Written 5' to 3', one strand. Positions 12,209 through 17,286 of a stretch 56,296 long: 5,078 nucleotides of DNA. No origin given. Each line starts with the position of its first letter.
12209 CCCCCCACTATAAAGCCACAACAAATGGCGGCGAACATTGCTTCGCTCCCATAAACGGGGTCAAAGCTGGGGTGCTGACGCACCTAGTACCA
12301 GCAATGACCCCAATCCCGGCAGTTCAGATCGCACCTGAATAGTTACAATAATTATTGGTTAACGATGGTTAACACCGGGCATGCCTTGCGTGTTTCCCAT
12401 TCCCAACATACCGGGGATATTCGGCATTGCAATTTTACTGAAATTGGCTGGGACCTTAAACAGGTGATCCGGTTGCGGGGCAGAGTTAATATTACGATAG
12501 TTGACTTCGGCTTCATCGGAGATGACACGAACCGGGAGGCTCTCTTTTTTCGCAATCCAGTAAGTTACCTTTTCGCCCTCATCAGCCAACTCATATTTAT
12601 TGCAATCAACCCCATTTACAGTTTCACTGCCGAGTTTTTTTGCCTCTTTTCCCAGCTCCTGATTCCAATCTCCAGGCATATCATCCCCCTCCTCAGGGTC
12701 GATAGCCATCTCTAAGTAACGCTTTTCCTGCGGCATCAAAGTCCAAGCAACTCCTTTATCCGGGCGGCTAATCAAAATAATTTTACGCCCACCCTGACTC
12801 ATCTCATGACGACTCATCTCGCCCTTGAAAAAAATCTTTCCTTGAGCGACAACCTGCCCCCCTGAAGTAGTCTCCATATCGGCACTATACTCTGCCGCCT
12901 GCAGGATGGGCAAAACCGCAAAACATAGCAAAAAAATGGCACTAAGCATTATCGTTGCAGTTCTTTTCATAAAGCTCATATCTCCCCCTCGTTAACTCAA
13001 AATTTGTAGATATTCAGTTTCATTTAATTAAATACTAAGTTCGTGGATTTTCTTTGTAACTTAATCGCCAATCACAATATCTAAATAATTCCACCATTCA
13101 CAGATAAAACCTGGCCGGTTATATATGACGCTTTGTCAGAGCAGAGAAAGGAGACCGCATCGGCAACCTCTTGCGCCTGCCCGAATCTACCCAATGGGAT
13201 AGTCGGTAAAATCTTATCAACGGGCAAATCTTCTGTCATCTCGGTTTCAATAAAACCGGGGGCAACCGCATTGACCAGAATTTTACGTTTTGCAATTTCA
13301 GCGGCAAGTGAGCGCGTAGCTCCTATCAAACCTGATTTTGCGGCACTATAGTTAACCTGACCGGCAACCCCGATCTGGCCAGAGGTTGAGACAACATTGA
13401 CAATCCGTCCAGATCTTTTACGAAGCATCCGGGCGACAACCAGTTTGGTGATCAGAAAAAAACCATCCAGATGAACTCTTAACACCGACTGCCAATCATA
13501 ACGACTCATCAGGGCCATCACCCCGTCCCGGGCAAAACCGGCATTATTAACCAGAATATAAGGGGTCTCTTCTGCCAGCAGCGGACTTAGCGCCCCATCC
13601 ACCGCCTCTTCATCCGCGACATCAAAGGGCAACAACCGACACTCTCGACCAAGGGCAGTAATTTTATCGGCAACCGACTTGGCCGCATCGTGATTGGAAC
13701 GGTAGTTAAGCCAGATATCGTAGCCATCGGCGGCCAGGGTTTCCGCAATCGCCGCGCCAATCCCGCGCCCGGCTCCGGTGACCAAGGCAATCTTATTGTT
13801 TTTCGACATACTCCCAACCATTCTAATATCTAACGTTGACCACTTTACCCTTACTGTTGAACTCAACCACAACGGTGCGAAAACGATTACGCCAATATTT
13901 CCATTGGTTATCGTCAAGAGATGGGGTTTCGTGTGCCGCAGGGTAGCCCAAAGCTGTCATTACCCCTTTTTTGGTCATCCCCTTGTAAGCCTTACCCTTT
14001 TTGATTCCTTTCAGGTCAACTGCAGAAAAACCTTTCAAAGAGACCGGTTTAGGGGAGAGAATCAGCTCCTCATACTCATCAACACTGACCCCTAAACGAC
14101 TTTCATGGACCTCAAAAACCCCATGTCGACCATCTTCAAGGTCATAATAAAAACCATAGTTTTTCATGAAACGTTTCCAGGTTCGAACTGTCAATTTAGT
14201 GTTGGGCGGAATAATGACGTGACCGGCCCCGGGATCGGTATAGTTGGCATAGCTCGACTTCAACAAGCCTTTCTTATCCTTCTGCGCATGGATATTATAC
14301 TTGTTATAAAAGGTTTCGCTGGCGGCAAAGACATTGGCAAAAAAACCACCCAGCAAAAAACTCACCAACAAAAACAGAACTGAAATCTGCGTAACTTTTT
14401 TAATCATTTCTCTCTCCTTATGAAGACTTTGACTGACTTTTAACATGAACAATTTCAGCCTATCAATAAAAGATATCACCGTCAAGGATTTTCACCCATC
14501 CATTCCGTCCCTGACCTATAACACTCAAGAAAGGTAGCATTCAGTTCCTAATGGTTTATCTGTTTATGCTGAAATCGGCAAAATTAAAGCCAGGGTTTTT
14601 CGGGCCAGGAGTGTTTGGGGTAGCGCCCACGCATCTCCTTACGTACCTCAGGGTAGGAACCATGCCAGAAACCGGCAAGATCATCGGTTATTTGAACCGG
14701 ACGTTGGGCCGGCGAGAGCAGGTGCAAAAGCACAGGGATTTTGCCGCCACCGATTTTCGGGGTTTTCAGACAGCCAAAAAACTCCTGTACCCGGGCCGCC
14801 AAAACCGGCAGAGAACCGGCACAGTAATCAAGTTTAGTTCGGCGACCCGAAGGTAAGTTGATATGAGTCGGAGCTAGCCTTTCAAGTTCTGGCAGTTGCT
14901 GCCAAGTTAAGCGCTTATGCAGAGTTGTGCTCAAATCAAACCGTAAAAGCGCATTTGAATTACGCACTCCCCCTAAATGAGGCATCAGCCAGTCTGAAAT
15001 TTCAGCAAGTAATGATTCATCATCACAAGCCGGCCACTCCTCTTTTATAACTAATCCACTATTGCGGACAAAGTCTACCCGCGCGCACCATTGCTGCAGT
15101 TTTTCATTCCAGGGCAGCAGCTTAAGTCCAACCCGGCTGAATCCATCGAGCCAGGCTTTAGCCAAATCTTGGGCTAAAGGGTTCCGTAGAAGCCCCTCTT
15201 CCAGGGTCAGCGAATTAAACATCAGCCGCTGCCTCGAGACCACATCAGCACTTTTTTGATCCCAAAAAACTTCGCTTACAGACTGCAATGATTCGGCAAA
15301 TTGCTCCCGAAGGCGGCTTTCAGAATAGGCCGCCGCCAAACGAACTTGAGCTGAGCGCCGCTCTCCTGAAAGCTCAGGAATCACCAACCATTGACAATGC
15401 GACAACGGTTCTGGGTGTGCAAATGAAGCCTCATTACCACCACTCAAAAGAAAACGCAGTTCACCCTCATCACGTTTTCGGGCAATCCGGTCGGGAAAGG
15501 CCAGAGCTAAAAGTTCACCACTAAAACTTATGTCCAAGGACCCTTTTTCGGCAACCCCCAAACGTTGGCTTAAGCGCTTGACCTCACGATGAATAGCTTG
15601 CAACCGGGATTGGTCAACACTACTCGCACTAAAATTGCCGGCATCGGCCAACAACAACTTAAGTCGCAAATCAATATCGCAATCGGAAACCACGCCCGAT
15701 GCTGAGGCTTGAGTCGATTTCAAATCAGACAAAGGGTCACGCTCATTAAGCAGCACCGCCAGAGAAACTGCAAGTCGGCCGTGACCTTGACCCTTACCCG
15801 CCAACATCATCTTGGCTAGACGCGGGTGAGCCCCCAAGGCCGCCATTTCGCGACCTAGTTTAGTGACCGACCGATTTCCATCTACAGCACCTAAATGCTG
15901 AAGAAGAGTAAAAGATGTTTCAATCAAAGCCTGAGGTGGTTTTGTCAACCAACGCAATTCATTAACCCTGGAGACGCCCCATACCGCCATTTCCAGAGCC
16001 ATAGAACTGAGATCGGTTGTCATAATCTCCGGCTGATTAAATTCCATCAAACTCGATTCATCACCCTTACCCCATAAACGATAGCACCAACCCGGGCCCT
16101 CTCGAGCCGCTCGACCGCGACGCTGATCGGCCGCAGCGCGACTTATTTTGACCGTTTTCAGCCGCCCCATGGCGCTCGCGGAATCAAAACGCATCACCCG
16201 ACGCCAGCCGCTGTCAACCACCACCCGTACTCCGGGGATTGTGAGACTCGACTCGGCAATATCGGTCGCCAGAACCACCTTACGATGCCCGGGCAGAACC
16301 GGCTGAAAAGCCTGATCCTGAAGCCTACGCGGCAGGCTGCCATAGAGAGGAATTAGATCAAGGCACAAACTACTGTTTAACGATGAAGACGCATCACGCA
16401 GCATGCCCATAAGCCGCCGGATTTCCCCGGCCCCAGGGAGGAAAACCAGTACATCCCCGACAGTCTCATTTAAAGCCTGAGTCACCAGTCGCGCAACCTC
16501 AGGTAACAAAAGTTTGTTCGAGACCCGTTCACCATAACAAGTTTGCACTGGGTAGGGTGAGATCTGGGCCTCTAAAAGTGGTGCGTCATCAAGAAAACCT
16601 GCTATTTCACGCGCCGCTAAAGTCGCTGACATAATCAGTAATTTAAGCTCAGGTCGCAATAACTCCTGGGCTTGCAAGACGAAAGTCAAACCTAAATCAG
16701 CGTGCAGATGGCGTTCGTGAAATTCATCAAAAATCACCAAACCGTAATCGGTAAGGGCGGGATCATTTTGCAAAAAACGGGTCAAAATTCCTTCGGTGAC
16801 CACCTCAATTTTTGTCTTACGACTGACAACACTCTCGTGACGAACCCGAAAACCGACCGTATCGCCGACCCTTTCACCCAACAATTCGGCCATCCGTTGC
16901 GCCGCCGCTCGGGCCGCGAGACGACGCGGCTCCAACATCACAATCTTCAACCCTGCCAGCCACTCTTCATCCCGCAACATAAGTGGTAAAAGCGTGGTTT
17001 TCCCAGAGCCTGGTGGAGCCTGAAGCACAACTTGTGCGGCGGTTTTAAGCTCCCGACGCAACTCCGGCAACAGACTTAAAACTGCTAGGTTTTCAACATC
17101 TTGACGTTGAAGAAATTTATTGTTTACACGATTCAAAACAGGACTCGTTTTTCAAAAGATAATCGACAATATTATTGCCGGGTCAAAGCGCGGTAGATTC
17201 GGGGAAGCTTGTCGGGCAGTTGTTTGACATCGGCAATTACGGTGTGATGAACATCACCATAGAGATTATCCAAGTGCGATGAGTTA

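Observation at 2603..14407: Type II FAS/PKS-like envelope-lipid or polyene cluster built around two KS genes and a CrtI-family flavoprotein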

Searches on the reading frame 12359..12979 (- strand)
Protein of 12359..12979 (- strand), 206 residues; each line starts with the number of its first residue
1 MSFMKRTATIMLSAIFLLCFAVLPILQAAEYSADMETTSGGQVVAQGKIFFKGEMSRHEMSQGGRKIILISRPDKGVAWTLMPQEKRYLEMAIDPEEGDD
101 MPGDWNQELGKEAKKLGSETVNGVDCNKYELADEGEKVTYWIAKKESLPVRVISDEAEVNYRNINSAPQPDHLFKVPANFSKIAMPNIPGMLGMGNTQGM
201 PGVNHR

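Call 4: search_protein_families(library=pfam, proteins=[window:12359-12979:-], max_evalue=0.01)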
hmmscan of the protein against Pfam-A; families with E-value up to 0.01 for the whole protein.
window:12359-12979:- (206 aa): 2 families
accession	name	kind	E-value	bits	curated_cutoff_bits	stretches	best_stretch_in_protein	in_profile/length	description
PF14371.13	DUF4412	-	1.2e-13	51.7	21.6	1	34-144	6-120/191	Domain of unknown function (DUF4412)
PF09865.15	DUF2092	-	0.00043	20.2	21.2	1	111-155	125-170/212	Predicted periplasmic protein (DUF2092)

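Call 5: search_protein_families(library=ncbifam, proteins=[window:12359-12979:-], max_evalue=0.001)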
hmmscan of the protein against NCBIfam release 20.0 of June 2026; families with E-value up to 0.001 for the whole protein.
window:12359-12979:- (206 aa): 0 families

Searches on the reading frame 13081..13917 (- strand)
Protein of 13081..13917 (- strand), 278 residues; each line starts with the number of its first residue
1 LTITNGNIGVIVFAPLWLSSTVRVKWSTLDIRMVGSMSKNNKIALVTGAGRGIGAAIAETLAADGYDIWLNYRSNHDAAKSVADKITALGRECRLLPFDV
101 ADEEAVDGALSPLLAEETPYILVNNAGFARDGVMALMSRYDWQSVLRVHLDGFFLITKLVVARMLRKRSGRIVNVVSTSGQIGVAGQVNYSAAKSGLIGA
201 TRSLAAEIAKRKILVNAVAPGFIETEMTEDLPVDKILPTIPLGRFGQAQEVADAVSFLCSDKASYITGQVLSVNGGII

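Call 4: search_protein_families(library=pfam, proteins=[window:13081-13917:-], max_evalue=0.01)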
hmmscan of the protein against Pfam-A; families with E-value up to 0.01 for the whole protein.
window:13081-13917:- (278 aa): 4 families
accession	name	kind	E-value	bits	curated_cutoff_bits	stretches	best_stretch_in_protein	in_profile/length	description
PF13561.12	adh_short_C2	-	3.8e-57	194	27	1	48-277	1-235/236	Enoyl-(Acyl carrier protein) reductase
PF00106.31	adh_short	-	5.3e-50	170.1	26.6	1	42-231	1-190/195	short chain dehydrogenase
PF08659.16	KR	-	1.4e-15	58.1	22.6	1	45-195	4-154/180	KR domain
PF01370.27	Epimerase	-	0.0018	18.2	20.9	1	44-111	1-61/240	NAD dependent epimerase/dehydratase family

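Call 25: search_protein_families(library=ncbifam, proteins=[window:13081-13917:-], max_evalue=0.00001)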
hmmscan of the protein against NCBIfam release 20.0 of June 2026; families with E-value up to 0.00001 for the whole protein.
window:13081-13917:- (278 aa): 224 families (the best 25 are shown)
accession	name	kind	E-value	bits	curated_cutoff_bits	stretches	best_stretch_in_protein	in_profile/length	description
NF053542.1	FlxB_rubin_SDR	equivalog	2.3e-91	305.8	340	1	42-277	1-239/239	flexirubin biosynthesis SDR family reductase FlxB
NF004200.0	PRK05653.1-5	equivalog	5e-89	298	273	1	42-278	3-242/242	3-oxoacyl-ACP reductase FabG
TIGR01830.1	3oxo_ACP_reduc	equivalog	1e-81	274.2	297.75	1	44-277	1-238/239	3-oxoacyl-[acyl-carrier-protein] reductase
TIGR01831.1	fabG_rel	equivalog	1.3e-74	250.6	338.85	1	45-278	2-239/239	3-ketoacyl-ACP reductase FabG2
NF004197.0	PRK05653.1-1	equivalog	2.4e-74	250.1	332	1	38-277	4-246/249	3-oxoacyl-ACP reductase FabG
NF009466.0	PRK12826.1-2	subfamily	2.6e-73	246.5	222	1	41-276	3-243/248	3-oxoacyl-ACP reductase FabG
NF009464.0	PRK12824.1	subfamily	1.1e-71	241.3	269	1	41-277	2-242/245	3-oxoacyl-ACP reductase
NF004199.0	PRK05653.1-4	equivalog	6.7e-71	238.7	301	1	40-277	4-245/247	3-oxoacyl-ACP reductase FabG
TIGR01829.1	AcAcCoA_reduct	subfamily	7.8e-71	238.5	302.1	1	42-277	1-240/242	acetoacetyl-CoA reductase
NF004198.0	PRK05653.1-3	equivalog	3.2e-68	229.8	296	1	38-277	4-246/248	3-oxoacyl-ACP reductase FabG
NF047420.2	EF_P_mod_YmfI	equivalog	4.3e-63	213.2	238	1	44-277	2-235/236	elongation factor P 5-aminopentanone reductase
NF009547.0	PRK12936.1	subfamily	4.6e-58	196.7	436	1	41-277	6-242/245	3-ketoacyl-(acyl-carrier-protein) reductase NodG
NF009384.0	PRK12743.1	equivalog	6.7e-58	195.9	264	1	38-277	3-247/258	SDR family oxidoreductase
NF009546.0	PRK12935.1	equivalog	3.7e-57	193.7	418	1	39-277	4-245/247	acetoacetyl-CoA reductase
NF005559.1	PRK07231.1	subfamily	8.1e-57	192.6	215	1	40-277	3-247/249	glucose 1-dehydrogenase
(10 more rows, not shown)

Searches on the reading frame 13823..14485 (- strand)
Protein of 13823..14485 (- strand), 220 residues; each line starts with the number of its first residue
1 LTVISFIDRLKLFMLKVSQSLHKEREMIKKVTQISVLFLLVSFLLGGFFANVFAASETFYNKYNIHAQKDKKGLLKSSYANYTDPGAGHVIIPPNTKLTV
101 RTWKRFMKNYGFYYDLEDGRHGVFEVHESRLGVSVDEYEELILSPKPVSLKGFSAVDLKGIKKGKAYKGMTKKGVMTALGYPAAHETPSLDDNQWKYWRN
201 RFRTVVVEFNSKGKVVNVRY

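Call 4: search_protein_families(library=pfam, proteins=[window:13823-14485:-], max_evalue=0.01)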
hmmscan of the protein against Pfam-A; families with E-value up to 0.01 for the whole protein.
window:13823-14485:- (220 aa): 1 family
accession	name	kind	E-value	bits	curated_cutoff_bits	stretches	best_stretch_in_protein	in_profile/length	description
PF04355.18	BamE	-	0.0008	19.6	23.2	1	168-217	14-69/71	Outer membrane protein assembly factor BamE domain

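Call 25: search_protein_families(library=ncbifam, proteins=[window:13823-14485:-], max_evalue=0.00001)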
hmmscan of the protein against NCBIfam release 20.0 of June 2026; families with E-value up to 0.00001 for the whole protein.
window:13823-14485:- (220 aa): 0 families

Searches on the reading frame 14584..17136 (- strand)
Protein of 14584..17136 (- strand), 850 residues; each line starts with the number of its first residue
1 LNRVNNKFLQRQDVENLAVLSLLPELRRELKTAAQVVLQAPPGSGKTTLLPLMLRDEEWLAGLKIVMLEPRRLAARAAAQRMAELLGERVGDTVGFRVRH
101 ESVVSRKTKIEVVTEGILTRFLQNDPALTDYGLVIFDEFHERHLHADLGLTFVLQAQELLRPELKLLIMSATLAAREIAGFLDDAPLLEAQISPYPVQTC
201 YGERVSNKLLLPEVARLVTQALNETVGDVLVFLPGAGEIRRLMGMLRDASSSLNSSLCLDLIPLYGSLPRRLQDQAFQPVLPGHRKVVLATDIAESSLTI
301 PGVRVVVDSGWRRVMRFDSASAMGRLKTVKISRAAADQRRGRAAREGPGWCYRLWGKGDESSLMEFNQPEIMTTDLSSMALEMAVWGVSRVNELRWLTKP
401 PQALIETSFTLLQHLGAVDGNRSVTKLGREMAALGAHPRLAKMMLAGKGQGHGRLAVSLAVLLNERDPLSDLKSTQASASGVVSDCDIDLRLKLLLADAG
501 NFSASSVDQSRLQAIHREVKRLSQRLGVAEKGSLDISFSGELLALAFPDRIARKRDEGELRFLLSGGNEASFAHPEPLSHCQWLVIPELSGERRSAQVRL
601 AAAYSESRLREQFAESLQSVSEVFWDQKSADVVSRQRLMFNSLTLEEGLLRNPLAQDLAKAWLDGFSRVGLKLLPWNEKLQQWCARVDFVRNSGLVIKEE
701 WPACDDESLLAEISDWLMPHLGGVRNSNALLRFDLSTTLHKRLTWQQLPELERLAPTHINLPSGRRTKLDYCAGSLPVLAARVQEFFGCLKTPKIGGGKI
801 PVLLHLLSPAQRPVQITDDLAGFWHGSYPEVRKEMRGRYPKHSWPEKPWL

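Call 4: search_protein_families(library=pfam, proteins=[window:14584-17136:-], max_evalue=0.01)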
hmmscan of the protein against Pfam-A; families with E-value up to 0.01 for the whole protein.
window:14584-17136:- (850 aa): 6 families
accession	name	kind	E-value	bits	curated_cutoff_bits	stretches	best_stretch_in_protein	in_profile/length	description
PF08482.15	HrpB_C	-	2.3e-51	174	25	1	716-848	1-133/133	ATP-dependent helicase C-terminal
PF00270.35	DEAD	-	4.4e-12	46.5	26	1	32-178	13-164/167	DEAD/DEAH box helicase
PF00271.37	Helicase_C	-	2.4e-09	37.8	23.5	1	220-347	8-110/110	Helicase conserved C-terminal domain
PF04851.21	ResIII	-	9.5e-05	22.8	22.5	1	27-173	20-162/164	Type III restriction enzyme, res subunit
PF04408.29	HA2_N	-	0.0001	22.7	21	1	410-434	3-27/29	Helicase associated domain (HA2), winged-helix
PF13245.12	AAA_19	-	0.0055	17.3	25.1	0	33-141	11-101/134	AAA domain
